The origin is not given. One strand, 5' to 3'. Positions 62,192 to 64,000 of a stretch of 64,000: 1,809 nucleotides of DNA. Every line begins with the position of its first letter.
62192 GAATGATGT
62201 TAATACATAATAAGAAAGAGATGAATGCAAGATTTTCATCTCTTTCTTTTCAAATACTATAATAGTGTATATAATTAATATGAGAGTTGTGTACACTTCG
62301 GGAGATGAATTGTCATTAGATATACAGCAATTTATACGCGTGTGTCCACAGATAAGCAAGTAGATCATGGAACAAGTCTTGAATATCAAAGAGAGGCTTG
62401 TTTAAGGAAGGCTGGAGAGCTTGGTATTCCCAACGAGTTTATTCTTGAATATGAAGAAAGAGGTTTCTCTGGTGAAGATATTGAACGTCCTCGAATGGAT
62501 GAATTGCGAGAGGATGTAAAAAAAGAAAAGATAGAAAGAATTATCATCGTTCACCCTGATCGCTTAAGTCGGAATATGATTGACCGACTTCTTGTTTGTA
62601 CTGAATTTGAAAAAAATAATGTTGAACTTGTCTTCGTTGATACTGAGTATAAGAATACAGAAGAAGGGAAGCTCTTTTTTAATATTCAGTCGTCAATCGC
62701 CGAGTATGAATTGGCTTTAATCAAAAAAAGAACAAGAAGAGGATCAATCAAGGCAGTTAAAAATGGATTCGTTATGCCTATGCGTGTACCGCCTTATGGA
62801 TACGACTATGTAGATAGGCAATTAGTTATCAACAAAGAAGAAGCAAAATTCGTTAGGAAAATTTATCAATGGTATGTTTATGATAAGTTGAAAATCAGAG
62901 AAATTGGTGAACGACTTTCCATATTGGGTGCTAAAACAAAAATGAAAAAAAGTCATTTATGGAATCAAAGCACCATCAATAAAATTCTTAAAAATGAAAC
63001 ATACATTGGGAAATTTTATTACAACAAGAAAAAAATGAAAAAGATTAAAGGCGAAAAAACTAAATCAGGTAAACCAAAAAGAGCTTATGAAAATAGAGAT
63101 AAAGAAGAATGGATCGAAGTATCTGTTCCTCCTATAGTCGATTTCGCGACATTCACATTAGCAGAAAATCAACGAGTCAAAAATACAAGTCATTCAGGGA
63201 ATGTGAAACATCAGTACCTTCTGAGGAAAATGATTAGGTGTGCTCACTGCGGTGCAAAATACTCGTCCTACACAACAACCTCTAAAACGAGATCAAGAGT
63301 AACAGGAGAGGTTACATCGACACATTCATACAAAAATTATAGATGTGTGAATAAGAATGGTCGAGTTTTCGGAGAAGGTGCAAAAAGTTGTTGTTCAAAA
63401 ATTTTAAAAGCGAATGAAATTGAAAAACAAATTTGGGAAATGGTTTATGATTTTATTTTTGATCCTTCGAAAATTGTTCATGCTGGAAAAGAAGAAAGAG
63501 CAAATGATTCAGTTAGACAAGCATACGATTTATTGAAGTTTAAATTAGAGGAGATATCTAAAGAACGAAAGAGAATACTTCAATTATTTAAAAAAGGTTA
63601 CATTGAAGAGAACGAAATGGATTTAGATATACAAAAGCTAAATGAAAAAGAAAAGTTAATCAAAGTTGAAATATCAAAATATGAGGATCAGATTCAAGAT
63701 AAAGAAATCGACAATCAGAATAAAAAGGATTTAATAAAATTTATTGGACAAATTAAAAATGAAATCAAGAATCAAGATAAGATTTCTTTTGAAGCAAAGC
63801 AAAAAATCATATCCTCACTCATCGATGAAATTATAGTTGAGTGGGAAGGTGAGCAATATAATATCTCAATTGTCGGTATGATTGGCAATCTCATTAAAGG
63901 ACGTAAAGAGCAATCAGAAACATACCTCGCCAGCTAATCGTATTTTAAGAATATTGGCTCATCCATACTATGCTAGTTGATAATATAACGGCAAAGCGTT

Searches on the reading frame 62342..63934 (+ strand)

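Call 9: search_protein_families(library=pfam, max_evalue=0.001, proteins=[window:62342-63934:+])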
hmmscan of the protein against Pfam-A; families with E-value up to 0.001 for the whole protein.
seq(531 aa): 3 families
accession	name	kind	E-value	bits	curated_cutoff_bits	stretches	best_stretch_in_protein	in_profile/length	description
PF00239.26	Resolvase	-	2.3e-28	99.5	23.3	1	2-142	8-143/145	Resolvase, N terminal domain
PF07508.19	Recombinase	-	3.1e-18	66.3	21.1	1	166-278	2-99/102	Recombinase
PF13408.12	Zn_ribbon_recom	-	4.7e-08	33.7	25.3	1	293-368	1-57/58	Recombinase zinc beta ribbon domain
